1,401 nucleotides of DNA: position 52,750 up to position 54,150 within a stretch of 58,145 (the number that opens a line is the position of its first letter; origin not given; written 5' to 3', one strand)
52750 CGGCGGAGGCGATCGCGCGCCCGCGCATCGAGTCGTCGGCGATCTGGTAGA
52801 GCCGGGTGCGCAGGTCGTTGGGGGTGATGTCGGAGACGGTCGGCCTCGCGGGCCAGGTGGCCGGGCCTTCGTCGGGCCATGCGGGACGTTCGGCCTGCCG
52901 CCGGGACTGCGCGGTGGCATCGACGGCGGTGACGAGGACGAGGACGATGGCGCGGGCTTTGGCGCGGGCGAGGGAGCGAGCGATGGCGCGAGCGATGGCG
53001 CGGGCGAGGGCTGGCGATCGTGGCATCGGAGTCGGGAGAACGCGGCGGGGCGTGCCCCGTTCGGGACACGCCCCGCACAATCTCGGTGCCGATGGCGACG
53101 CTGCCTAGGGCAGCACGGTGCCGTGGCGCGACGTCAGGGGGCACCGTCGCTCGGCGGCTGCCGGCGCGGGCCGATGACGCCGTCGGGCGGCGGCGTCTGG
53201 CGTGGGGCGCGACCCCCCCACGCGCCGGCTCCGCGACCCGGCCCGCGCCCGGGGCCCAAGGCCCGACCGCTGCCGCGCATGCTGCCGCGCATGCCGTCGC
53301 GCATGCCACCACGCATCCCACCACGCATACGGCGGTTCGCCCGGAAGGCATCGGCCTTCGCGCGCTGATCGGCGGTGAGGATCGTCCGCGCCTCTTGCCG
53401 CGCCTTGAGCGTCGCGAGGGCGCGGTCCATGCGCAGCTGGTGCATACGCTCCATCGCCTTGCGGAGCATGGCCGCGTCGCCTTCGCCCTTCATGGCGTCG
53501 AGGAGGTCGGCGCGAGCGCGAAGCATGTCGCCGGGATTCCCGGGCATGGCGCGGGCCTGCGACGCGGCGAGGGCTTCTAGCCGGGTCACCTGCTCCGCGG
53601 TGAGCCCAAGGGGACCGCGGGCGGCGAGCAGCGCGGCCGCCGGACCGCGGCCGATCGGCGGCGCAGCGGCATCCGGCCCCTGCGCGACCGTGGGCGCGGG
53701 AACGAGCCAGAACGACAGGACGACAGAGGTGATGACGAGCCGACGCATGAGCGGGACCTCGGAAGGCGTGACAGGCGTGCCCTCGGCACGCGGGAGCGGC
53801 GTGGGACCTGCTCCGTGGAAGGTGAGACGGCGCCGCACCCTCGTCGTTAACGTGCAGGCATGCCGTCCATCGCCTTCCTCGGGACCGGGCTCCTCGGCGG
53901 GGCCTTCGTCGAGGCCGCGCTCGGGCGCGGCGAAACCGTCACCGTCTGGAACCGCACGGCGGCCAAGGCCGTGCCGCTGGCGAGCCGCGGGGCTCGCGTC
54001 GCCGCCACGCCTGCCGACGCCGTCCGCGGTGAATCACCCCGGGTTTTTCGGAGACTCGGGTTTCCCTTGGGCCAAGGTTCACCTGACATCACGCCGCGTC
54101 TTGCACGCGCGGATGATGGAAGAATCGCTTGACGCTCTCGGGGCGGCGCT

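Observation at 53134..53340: Spy/CpxP-like periplasmic protein with an (M-R-G-G) methionine-rich tail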

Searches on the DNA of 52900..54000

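Call 69: search_rna_families(source=window, start=52900, end=54000, threshold=evalue, max_evalue=1)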
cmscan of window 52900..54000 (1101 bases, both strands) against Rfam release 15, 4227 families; matches with E-value up to 1: 1.
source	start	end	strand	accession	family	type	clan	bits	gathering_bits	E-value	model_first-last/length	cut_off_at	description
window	53026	53092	+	RF03808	mir-3957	Gene; miRNA;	-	20.7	84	0.62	1-77/77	no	mir-3957 microRNA precursor family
